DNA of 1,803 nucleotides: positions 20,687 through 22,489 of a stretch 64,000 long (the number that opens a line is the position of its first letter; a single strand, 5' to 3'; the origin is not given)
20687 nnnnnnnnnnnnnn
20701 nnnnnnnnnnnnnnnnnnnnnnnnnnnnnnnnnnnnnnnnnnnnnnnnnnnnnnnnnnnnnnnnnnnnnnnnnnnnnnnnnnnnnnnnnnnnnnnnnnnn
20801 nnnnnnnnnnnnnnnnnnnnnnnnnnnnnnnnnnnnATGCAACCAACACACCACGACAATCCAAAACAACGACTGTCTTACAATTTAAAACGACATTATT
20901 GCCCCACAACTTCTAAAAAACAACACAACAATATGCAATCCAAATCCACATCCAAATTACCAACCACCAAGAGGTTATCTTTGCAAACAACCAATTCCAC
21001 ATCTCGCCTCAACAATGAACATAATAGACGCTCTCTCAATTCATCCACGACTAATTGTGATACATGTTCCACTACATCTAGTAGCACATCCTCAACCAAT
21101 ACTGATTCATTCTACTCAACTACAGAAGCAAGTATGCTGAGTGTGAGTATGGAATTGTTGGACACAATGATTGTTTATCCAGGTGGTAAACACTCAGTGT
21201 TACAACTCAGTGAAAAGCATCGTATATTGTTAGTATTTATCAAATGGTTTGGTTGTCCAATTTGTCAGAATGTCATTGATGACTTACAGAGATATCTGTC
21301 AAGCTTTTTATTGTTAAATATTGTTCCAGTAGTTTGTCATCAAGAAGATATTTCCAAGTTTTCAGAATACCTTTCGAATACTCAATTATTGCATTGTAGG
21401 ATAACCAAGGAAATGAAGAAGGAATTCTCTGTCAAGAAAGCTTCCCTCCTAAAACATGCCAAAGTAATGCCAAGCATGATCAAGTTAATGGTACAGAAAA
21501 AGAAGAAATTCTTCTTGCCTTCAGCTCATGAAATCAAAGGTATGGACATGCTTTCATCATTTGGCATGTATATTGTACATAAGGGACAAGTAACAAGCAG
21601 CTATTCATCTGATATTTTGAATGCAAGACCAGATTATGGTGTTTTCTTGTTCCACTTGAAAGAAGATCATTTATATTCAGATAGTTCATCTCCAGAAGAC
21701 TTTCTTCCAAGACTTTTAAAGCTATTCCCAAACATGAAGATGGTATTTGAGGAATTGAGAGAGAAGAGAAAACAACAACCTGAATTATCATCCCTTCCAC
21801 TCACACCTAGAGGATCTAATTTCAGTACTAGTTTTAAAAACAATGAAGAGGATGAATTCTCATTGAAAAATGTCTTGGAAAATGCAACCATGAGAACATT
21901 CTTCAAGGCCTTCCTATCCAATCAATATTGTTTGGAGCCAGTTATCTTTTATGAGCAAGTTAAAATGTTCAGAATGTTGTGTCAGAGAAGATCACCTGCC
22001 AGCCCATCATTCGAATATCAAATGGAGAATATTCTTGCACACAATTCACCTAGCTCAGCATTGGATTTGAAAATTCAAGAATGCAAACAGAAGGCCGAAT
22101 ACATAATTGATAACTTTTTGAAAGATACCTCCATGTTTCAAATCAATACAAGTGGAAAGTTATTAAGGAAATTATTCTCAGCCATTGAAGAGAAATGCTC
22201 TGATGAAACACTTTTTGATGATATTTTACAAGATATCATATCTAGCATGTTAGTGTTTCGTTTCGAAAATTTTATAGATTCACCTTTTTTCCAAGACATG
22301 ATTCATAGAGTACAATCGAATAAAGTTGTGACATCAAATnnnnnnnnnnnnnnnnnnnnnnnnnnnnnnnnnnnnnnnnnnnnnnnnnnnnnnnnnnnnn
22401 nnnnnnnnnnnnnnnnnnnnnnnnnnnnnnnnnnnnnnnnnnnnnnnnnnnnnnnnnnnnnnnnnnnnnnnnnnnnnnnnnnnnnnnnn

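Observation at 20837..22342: Unusual domain combination: thioredoxin-like PRXL2/AhpC-TSA-type CxxC module + RGS domain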

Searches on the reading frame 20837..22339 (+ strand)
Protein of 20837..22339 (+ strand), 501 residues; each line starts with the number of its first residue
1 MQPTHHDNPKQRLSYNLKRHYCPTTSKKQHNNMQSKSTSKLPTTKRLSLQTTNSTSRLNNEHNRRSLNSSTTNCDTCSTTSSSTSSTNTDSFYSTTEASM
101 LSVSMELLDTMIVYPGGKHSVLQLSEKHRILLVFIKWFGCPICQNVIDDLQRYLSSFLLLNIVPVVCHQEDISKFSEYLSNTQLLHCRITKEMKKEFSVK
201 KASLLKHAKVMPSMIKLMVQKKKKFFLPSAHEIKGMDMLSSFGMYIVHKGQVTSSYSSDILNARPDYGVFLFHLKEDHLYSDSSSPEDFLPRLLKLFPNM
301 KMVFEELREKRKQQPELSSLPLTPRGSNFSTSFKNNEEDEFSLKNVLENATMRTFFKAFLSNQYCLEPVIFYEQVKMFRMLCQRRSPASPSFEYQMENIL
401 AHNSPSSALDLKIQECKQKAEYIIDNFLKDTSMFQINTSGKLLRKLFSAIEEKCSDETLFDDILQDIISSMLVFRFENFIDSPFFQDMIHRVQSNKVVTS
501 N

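Call 3: search_protein_families(library=pfam, proteins=[window:20837-22339:+], max_evalue=10)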
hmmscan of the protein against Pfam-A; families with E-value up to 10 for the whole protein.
window:20837-22339:+ (501 aa): 3 families
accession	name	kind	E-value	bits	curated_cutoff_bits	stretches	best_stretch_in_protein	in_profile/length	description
PF00615.24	RGS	-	3.4e-11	44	23.9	1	342-487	1-116/117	Regulator of G protein signaling domain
PF13484.11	Fer4_16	-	0.31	12.3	30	1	22-78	12-60/66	4Fe-4S double cluster binding domain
PF07010.17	Endomucin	-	0.47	10.8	26.6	1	22-104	61-143/260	Endomucin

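Call 4: search_solved_structures(query=window:20837-22339:+, max_evalue=10, show_alignments=3)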
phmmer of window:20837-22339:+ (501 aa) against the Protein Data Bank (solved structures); distinct sequences matched with E-value up to 10: 2.
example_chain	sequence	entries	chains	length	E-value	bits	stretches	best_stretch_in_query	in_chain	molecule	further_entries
2jo8_A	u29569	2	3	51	0.5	12.6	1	277-319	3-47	Serine/threonine-protein kinase 4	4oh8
4nr2_A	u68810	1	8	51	0.58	12.4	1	277-319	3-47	Serine/threonine-protein kinase 4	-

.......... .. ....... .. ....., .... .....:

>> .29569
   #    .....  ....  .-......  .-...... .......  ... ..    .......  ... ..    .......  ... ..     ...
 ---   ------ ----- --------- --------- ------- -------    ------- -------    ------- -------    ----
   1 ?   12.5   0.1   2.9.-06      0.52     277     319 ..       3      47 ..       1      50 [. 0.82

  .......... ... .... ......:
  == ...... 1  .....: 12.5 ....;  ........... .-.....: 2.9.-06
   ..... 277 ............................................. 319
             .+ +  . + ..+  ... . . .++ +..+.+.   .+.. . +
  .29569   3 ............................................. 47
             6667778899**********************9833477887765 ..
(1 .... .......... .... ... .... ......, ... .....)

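Call 5: find_homologous_proteins(query=window:20837-22339:+, max_evalue=0.001)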
Query window:20837-22339:+ (501 aa): 6 proteins with E <= 0.001 among 8000 candidates.
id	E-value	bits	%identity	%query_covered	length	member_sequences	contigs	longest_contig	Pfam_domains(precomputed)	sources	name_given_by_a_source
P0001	0.0e+0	1031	100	94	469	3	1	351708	PF00615.25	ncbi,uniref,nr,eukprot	ncbi:predicted protein [Naegleria gruberi]|uniref:Predicted protein n=1 Tax=Naegleria gruberi TaxID=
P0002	5.5e-126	439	49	88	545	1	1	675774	PF00615.25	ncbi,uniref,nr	ncbi:hypothetical protein C9374_003487 [Naegleria lovaniensis]|uniref:RGS domain-containing protein 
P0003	1.6e-118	415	48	85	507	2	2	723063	PF00615.25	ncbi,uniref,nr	ncbi:hypothetical protein FDP41_001481 [Naegleria fowleri]|uniref:RGS domain-containing protein n=1 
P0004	9.9e-75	270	43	69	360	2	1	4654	PF00615.25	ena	-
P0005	2.9e-51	193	28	87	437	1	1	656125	PF00615.25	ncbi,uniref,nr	ncbi:hypothetical protein C9374_004114 [Naegleria lovaniensis]|uniref:RGS domain-containing protein 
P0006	2.7e-48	183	41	51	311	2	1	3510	PF00615.25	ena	-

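Call 22: predict_structure(alignment_id=A1)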
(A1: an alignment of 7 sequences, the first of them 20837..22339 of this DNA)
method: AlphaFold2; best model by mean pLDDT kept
length: 501 residues; sequences in the alignment: 7
mean_pLDDT: 40.6   pTM: 0.38
mean pLDDT of the five models: 40.6, 39.5, 36.7, 35.8, 32.7
residues with pLDDT >= 90: 0; 70-90: 65; 50-70: 69; < 50: 367
segments of 3 or more residues with pLDDT < 50: 1-335, 385-407, 495-501
pLDDT, mean of each block of 10 residues (from residue 1): 30 25 26 23 25 25 24 25 24 23 28 27 38 38 36 30 23 29 25 31 27 36 26 26 28 31 28 24 32 37 44 36 32 47 72 63 64 73 48 33 45 68 74 68 77 64 81 79 66 46 30
secondary structure, 60 per line:
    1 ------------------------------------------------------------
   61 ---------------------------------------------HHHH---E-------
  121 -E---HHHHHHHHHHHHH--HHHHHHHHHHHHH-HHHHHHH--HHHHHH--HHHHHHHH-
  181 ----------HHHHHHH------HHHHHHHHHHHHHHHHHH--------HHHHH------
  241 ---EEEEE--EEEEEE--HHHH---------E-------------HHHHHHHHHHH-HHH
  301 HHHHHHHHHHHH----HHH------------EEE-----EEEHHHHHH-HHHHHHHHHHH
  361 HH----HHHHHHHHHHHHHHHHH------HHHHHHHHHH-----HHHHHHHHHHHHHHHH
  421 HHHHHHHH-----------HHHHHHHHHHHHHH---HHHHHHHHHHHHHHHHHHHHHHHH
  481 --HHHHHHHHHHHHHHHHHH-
elements in order: H106-109 H126-138 H141-153 H155-161 H164-169 H172-179 H191-197 H204-221 H230-234 E244-248 E251-256 H259-262 H286-296 H298-312 E332-334 E340-342 H343-348 H350-362 H367-383 H390-399 H405-428 H440-453 H457-480 H483-500

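Call 46: find_encoding_contigs(protein=P0004, flank=3000, max_places=3)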
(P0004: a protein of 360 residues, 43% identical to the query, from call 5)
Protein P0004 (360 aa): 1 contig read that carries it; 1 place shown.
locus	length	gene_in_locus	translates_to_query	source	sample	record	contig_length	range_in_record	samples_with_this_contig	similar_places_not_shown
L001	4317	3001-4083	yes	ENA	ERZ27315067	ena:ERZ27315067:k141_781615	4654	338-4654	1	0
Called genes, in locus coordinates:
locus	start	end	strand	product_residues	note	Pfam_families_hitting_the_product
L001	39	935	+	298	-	-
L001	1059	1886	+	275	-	-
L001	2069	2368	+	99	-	-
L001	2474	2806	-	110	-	-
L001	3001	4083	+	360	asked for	PF00615:RGS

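Call 47: predict_structure(alignment_id=A3)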
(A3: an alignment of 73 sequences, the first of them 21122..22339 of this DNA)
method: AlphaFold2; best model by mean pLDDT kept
length: 406 residues; sequences in the alignment: 73
mean_pLDDT: 91.5   pTM: 0.90
mean pLDDT of the five models: 91.5, 90.9, 90.5, 90.1, 89.5
residues with pLDDT >= 90: 329; 70-90: 44; 50-70: 30; < 50: 3
segments of 3 or more residues with pLDDT < 50: none
pLDDT, mean of each block of 10 residues (from residue 1): 80 98 97 98 97 96 97 98 97 98 97 97 98 97 97 97 93 94 79 96 94 88 53 62 89 96 95 97 94 69 70 89 97 95 97 95 98 96 95 94 87
secondary structure, 60 per line:
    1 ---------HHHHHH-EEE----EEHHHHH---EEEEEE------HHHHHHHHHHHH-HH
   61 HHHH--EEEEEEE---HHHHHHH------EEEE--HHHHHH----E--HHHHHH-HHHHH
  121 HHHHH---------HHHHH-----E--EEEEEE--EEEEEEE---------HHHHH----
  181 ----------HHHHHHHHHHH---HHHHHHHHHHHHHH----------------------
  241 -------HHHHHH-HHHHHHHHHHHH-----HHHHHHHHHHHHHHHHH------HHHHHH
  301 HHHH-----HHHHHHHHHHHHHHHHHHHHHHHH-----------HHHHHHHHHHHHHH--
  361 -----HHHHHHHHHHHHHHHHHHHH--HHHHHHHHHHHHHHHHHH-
elements in order: H10-15 E17-19 H26-30 E34-39 H46-57 H59-64 E67-73 H77-83 E90-93 H96-101 H109-114 H116-125 H135-139 E148-153 E156-162 H172-176 H191-201 H205-218 H248-253 H255-266 H272-288 H295-304 H310-333 H345-358 H366-385 H388-405

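Call 50: fold_search(model_id=the predicted structure, library=pdb)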
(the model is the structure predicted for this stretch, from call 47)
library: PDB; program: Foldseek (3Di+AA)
matches with E <= 10: 809; with E <= 0.001: 14
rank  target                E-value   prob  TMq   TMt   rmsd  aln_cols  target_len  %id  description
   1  7wf6                  1.9e-04  1.00  0.30  0.78   3.9       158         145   17  Crystal structure of SNX13 RGS domain (released 2022-10-26)
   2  9usa                  2.1e-04  1.00  0.31  0.70   3.1       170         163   16  Whole structure of C44S/C47S double mutant form of human prostamide/prostaglandin F synthase (PGFS) (released 2026-04-01)
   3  1agr_E                2.4e-04  1.00  0.27  0.82   3.5       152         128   19  COMPLEX OF ALF4-ACTIVATED GI-ALPHA-1 WITH RGS4 (released 1997-06-16)
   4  1agr_H                3.8e-04  1.00  0.26  0.87   3.4       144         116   19  COMPLEX OF ALF4-ACTIVATED GI-ALPHA-1 WITH RGS4 (released 1997-06-16)
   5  3c7l_B                5.2e-04  1.00  0.26  0.80   4.3       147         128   14  Molecular architecture of Galphao and the structural basis for RGS16-mediated deactivation (released 2008-05-06)
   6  1fqk_B                5.2e-04  1.00  0.28  0.78   3.1       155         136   17  CRYSTAL STRUCTURE OF THE HETERODIMERIC COMPLEX OF THE RGS DOMAIN OF RGS9, AND THE GT/I1 CHIMERA ALPHA SUBUNIT [(RGS9)- (released 2001-02-28)
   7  2bv1_A                5.8e-04  1.00  0.26  0.73   4.3       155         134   17  Regulator of G-protein Signalling 1 (Human) (released 2005-06-27)
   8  9us9_B                6.4e-04  1.00  0.28  0.65   5.5       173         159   16  Whole structure of WT human prostamide/prostaglandin F synthase(PGFS) (released 2026-04-01)
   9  1fqk_D                6.8e-04  1.00  0.28  0.75   4.2       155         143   17  CRYSTAL STRUCTURE OF THE HETERODIMERIC COMPLEX OF THE RGS DOMAIN OF RGS9, AND THE GT/I1 CHIMERA ALPHA SUBUNIT [(RGS9)- (released 2001-02-28)
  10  1fqj_B                6.8e-04  1.00  0.27  0.79   3.6       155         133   17  CRYSTAL STRUCTURE OF THE HETEROTRIMERIC COMPLEX OF THE RGS DOMAIN OF RGS9, THE GAMMA SUBUNIT OF PHOSPHODIESTERASE AND  (released 2001-02-28)
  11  2ik8_B                6.8e-04  1.00  0.27  0.86   2.7       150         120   16  Crystal structure of the heterodimeric complex of human RGS16 and activated Gi alpha 1 (released 2006-11-21)
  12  2gtp_C                7.9e-04  1.00  0.26  0.76   4.2       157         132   16  Crystal structure of the heterodimeric complex of human RGS1 and activated Gi alpha 1 (released 2006-05-23)
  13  2bv1_B                8.3e-04  1.00  0.26  0.76   4.2       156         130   17  Regulator of G-protein Signalling 1 (Human) (released 2005-06-27)
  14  2af0                  9.7e-04  1.00  0.27  0.70   3.5       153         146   19  Structure of the Regulator of G-Protein Signaling Domain of RGS2 (released 2005-08-02)
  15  2bt2_D                1.0e-03  1.00  0.27  0.74   4.2       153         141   16  Structure of the regulator of G-protein signaling 16 (released 2005-06-03)
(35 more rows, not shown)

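Call 66: find_encoding_contigs(protein=P0001, flank=6000, max_places=2)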
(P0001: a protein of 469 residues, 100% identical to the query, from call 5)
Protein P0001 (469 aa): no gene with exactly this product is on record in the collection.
